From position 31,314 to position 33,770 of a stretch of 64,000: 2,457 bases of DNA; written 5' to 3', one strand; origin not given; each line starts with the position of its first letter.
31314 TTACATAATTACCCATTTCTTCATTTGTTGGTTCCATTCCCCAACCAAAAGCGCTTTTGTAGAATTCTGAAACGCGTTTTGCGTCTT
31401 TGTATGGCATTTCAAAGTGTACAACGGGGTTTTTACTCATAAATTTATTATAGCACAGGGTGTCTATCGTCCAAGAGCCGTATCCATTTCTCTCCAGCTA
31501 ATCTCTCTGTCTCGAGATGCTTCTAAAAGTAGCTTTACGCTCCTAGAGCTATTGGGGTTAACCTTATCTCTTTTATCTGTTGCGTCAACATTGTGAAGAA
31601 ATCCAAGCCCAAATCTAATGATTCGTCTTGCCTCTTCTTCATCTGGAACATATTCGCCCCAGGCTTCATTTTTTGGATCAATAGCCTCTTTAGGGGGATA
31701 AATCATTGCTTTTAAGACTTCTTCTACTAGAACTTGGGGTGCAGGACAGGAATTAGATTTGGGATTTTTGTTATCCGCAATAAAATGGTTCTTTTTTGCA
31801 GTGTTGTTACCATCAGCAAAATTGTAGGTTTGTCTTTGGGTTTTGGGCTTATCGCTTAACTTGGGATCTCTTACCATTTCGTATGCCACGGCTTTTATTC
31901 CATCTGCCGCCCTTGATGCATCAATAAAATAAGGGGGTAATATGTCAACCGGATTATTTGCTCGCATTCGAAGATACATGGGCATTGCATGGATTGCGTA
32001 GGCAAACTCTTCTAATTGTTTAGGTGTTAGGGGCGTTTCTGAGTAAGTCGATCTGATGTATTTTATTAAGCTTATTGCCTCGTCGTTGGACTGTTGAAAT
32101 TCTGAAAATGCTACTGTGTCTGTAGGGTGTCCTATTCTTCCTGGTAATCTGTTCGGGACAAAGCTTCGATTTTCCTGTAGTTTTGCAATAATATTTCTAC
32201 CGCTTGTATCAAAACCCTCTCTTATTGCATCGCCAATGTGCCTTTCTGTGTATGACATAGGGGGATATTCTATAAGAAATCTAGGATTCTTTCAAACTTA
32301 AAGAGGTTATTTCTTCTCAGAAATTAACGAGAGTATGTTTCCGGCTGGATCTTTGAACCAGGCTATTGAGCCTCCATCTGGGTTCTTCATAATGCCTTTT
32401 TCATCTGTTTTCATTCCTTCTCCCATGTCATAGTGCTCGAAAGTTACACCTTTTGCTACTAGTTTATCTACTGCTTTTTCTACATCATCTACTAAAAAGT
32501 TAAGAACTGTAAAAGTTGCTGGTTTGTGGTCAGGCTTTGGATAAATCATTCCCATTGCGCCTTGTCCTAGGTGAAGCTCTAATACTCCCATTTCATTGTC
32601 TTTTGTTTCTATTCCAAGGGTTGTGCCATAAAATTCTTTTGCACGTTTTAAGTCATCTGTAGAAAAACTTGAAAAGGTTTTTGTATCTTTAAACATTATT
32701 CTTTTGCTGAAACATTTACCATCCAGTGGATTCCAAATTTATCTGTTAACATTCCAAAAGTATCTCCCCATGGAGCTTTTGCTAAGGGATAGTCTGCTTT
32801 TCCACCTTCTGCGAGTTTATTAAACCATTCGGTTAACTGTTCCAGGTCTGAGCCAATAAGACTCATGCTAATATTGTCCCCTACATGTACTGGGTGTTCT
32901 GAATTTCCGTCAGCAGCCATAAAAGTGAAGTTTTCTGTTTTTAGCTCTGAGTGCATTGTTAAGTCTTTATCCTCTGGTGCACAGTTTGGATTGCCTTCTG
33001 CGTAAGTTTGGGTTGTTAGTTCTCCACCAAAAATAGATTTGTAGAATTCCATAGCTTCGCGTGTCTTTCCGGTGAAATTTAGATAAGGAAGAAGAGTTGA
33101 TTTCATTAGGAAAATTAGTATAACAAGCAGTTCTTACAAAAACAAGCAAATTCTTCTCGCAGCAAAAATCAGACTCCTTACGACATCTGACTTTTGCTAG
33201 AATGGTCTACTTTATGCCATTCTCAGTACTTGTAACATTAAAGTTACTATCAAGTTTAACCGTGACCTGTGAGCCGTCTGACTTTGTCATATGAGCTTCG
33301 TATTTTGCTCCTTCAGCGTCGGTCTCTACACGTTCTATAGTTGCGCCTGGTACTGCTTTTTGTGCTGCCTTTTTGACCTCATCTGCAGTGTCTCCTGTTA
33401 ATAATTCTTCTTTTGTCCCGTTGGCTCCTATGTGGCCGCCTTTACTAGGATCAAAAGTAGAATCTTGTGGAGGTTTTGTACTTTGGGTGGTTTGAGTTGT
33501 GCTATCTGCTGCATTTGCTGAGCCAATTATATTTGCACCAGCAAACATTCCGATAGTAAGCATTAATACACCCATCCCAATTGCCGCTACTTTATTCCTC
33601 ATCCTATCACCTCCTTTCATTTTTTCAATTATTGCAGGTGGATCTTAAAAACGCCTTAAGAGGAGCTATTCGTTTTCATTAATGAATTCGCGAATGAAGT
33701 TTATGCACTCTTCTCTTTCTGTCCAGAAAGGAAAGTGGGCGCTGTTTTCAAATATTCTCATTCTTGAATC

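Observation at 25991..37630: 12-kb minus-strand accessory island of small detox/stress-type genes: five VOC/glyoxalase paralogs, two DUF1801, DHFR-like, cupin, DUF1697, alpha/beta hydrolases, PepSY, FNR-like reductase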

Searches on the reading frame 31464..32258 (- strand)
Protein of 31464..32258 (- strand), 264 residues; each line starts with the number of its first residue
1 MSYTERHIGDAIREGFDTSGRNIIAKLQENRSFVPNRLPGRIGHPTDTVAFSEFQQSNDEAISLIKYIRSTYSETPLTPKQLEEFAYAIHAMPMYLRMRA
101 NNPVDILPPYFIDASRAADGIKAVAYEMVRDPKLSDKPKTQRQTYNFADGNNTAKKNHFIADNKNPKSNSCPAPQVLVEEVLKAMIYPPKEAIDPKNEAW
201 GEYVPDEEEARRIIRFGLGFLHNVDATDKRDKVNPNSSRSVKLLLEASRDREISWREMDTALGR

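Call 7: search_protein_families(library=pfam, proteins=[window:31464-32258:-], max_evalue=0.01)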
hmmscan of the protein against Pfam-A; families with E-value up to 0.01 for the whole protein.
window:31464-32258:- (264 aa): 0 families

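Call 11: find_encoding_contigs(protein=window:31464-32258:-, flank=10000, max_places=10)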
Protein window:31464-32258:- (264 aa): 1 contig read that carries it; 1 place shown.
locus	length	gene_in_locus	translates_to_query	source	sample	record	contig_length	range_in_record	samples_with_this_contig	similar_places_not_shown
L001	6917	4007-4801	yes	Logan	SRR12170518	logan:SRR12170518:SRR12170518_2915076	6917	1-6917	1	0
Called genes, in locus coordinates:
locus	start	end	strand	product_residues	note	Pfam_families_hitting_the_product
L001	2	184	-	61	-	?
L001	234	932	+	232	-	PF08030:NAD_binding_6 (weak), PF00175:NAD_binding_1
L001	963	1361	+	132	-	PF00856:SET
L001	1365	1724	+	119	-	PF18899:DUF5655, PF08818:DUF1801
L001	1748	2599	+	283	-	PF00561:Abhydrolase_1, PF12146:Hydrolase_4, PF12697:Abhydrolase_6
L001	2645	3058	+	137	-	-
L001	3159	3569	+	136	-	PF00903:Glyoxalase, PF06983:3-dmu-9_3-mt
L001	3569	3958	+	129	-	PF00903:Glyoxalase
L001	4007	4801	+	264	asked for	-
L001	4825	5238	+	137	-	PF00903:Glyoxalase, PF18029:Glyoxalase_6 (weak), PF22677:Ble-like_N (faint)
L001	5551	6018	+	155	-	PF08002:DUF1697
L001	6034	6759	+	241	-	PF05448:AXE1 (faint), PF01738:DLH, PF02129:Peptidase_S15, PF00561:Abhydrolase_1, PF12146:Hydrolase_4, PF12697:Abhydrolase_6, PF00326:Peptidase_S9, PF05728:UPF0227 (weak)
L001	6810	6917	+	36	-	?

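Call 14: find_related_loci(query=window:31464-32258:-, collection=genome_contigs, flank=10000)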
Query window:31464-32258:- (264 aa) in genome_contigs; peptide patterns used: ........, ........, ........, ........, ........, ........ (x = any residue, [..] = any of these).
50 stretches matched a pattern, but none encodes a relative of the query by tblastn (E <= 1e-3).
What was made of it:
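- Tried and rejected: The window's genome is not among the GTDB representatives (call 14).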

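Call 17: find_homologous_proteins(query=window:31464-32258:-, max_evalue=0.001)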
Query window:31464-32258:- (264 aa): 1 proteins with E <= 0.001 among 285 candidates.
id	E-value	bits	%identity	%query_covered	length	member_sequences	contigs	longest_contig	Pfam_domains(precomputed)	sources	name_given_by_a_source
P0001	3.0e-174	596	100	100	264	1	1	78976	-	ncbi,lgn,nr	ncbi:MAG TPA: hypothetical protein VHE53_00720 [Patescibacteria group bacterium]|nr:hypothetical pro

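Call 25: find_homologous_proteins(query=A1, max_evalue=0.001)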
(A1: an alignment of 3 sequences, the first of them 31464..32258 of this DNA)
Query A1 (3 sequences) (264 aa, profile of the alignment): 2 proteins with E <= 0.001 among 3279 candidates.
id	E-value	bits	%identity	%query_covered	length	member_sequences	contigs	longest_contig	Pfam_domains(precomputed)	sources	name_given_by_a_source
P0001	1.3e-124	433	100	100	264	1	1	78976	-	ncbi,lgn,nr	ncbi:MAG TPA: hypothetical protein VHE53_00720 [Patescibacteria group bacterium]|nr:hypothetical pro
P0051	4.8e-110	385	32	69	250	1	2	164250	-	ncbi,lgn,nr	ncbi:MAG TPA: hypothetical protein VG917_02215 [Patescibacteria group bacterium]|nr:hypothetical pro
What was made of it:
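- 31464..32258 (-): unk264, member of a rare uncharacterised family (264 aa). Only itself and a sister paralog were found by the word-indexed search (calls 17, 25).
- Tried and rejected: Word-indexed homologue searches for unk264, alone and as a three-sequence profile, returned only the window copy and one sister paralog (calls 17, 25).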

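Call 59: predict_structure(alignment_id=A4)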
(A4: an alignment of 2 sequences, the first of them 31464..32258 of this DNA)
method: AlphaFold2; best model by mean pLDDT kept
length: 264 residues; sequences in the alignment: 2
mean_pLDDT: 34.7   pTM: 0.37
mean pLDDT of the five models: 34.7, 34.5, 33.8, 32.4, 32.2
residues with pLDDT >= 90: 0; 70-90: 0; 50-70: 9; < 50: 255
segments of 3 or more residues with pLDDT < 50: 1-81, 93-117, 122-264
pLDDT, mean of each block of 10 residues (from residue 1): 26 29 29 23 26 30 36 40 50 45 38 43 44 37 27 28 29 31 33 36 44 43 32 35 36 35 30
secondary structure, 60 per line:
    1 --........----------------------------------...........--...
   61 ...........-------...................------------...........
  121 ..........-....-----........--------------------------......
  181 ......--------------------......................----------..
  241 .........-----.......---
elements in order: H3-10 H45-55 H58-71 H79-97 H110-130 H132-135 H141-148 H175-186 H207-228 H239-249 H255-261

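Call 67: search_protein_representatives(alignment_id=A4)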
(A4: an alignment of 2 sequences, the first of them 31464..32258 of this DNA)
Query: 2 sequences, 268 profile positions. Proteins with E-value up to 0.001 (for the whole library): 47; up to 1e-10: 27; up to 1e-30: 19. The best 47 are listed.
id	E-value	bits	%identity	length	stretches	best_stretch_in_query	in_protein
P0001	5.6e-150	514.6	-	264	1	1-266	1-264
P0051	4.7e-131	452.6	-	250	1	1-267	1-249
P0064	4.4e-53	196.9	-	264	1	1-264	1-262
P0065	1.3e-50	188.8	-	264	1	5-230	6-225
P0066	1.2e-49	185.7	-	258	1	3-266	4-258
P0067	3.8e-47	177.5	-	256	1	2-232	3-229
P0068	1.2e-44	169.3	-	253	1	1-228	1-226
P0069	9.6e-43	163.0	-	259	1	11-230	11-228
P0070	1.2e-42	162.7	-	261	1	5-232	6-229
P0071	7.8e-41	156.8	-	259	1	7-224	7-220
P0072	9.3e-41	156.5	-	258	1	5-224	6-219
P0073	2.1e-39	152.1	-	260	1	4-266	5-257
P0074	1.3e-38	149.6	-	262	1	15-228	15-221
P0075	1.3e-38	149.5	-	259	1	1-232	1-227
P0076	1.1e-37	146.5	-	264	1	14-221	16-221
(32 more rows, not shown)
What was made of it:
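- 31464..32258 (-): 47 representatives among 1.84e9 proteins (call 67).
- Tried and rejected: The full HMMER search later found 47 representatives of the unk264 family (call 67).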

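Call 70: search_solved_structures(query=A7, max_evalue=1)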
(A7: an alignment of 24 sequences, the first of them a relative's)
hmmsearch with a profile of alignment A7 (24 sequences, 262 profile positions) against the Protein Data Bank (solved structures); distinct sequences matched with E-value up to 1: 2.
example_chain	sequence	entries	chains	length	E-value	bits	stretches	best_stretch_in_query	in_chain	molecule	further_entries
5fzr_A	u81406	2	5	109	0.03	16.9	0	53-89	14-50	DESIGNED TPR PROTEIN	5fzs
5fzq_A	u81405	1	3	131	0.04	16.5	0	56-89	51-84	DESIGNED TPR PROTEIN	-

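Call 71: search_protein_families(library=pfam, alignment_id=A8, max_evalue=0.001)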
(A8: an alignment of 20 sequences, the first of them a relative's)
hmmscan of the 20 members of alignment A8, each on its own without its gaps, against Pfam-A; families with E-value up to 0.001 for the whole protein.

A. member 1, P0089 (299 aa): 0 families

B. families by the number of members that match (of 20 scanned): 0 families
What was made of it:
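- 31464..32258 (-): No PDB or Pfam relatives (calls 70, 71).
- Tried and rejected: These have no Pfam or PDB relatives (calls 70, 71).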

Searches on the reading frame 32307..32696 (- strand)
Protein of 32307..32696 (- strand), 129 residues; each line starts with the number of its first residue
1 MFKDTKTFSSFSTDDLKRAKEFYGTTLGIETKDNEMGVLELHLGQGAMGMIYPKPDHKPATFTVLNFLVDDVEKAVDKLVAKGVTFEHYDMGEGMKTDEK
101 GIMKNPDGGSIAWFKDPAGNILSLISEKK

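Call 7: search_protein_families(library=pfam, proteins=[window:32307-32696:-], max_evalue=0.01)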
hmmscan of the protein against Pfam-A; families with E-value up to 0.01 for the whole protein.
window:32307-32696:- (129 aa): 4 families
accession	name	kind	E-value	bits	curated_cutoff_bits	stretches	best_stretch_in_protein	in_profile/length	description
PF00903.31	Glyoxalase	-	1.9e-10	41.6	20.6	1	13-121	9-118/121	Glyoxalase/Bleomycin resistance protein/Dioxygenase superfamily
PF22677.2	Ble-like_N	-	2.9e-05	24.2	24.5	1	13-28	9-24/41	Bleomycin resistance protein-like N-terminal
PF18029.7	Glyoxalase_6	-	0.00074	20.6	23.6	1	12-108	5-100/106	Glyoxalase-like domain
PF13669.12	Glyoxalase_4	-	0.0011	19.6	27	0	14-88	8-95/109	Glyoxalase/Bleomycin resistance protein/Dioxygenase superfamily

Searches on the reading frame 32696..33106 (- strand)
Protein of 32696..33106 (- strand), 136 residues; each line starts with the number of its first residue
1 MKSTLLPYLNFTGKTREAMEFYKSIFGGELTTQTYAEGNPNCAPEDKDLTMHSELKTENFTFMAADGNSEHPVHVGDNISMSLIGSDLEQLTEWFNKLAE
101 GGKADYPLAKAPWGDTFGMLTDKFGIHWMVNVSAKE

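Call 7: search_protein_families(library=pfam, proteins=[window:32696-33106:-], max_evalue=0.01)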
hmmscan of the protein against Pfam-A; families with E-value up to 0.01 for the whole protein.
window:32696-33106:- (136 aa): 3 families
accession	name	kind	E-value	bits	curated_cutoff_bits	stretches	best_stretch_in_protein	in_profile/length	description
PF06983.19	3-dmu-9_3-mt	-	6.1e-13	49.7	24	1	5-130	3-115/116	3-demethylubiquinone-9 3-methyltransferase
PF00903.31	Glyoxalase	-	2e-10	41.5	20.6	1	11-129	8-120/121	Glyoxalase/Bleomycin resistance protein/Dioxygenase superfamily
PF22656.2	At5g48480-like_N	-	0.0053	16.9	27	1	13-66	7-58/59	Glyoxalase At5g48480-like, N-terminal domain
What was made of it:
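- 32696..33106 (-): PhnB_b, PF06983/VOC protein with the FGIHW motif (136 aa). PF06983 and PF00903 (call 7).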

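Call 56: find_related_loci(query=A6, collection=metagenome_contigs, flank=10000)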
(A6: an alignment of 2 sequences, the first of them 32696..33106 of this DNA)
Query A6 (136 aa) in metagenome_contigs; peptide patterns used: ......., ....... (x = any residue, [..] = any of these).
600 stretches matched a pattern (row limit reached: there are more); 519 encode a relative of the query (tblastn E <= 1e-3); the best 80 are kept; 80 distinct loci.
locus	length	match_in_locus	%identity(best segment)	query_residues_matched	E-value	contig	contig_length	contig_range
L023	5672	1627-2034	65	1-136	5e-61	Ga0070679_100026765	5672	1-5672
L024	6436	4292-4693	64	1-134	2e-58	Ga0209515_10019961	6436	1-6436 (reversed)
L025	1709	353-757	61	1-135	2e-56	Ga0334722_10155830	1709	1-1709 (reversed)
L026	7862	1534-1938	61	1-135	7e-55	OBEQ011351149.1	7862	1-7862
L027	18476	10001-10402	61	1-134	4e-55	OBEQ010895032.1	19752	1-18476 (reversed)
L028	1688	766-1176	61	1-136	2e-55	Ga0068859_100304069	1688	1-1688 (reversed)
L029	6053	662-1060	61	2-134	3e-53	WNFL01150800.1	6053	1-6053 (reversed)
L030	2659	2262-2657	63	1-131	7e-53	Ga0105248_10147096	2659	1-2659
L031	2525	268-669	59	2-135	4e-52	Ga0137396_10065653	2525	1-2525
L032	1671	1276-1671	61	1-132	1e-53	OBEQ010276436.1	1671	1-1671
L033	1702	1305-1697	58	2-132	3e-52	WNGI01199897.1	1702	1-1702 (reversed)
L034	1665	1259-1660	57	2-135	2e-51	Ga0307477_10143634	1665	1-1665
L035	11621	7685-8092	56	1-136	1e-49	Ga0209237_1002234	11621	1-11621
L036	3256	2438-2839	56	1-134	7e-49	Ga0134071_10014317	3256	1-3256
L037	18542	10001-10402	56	1-134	8e-49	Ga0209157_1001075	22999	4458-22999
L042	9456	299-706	56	2-136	1e-47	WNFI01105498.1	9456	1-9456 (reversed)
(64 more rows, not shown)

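Call 76: search_solved_structures(query=window:32696-33106:-, max_evalue=0.00001)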
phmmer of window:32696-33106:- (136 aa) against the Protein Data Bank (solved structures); distinct sequences matched with E-value up to 0.00001: 6.
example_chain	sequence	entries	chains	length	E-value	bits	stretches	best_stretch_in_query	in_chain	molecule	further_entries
1u6l_A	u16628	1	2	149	1.4e-21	80.4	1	4-132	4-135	hypothetical protein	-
3oms_A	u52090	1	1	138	7.3e-12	49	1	6-132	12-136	PhnB protein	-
1u7i_A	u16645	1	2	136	2.4e-07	34.4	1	3-133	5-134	hypothetical protein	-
5kef_A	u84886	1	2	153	2.5e-07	34.3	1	3-131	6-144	PhnB protein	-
3l20_A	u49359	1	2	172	3.8e-07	33.7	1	3-131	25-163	Putative uncharacterized protein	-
1tsj_A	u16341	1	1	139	8.2e-06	29.4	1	7-130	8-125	conserved hypothetical protein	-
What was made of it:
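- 32696..33106 (-): PDB hits 1U6L and 3OMS (call 76).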

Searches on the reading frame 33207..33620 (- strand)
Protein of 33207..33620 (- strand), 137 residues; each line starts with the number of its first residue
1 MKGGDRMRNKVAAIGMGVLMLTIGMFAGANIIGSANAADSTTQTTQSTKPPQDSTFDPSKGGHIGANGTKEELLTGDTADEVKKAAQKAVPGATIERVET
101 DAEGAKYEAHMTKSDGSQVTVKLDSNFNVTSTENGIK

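Call 7: search_protein_families(library=pfam, proteins=[window:33207-33620:-], max_evalue=0.01)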
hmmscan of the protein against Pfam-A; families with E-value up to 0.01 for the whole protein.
window:33207-33620:- (137 aa): 1 family
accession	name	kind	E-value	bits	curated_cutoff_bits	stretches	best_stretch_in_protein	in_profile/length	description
PF03413.25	PepSY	-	0.00072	20.3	24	1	78-125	3-51/60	Peptidase propeptide and YPEB domain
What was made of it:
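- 33207..33620 (-): secreted or membrane-anchored PepSY-like protein (137 aa); window-only single-gene insertion. PF03413, sub-threshold at E 7e-4 (call 7).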
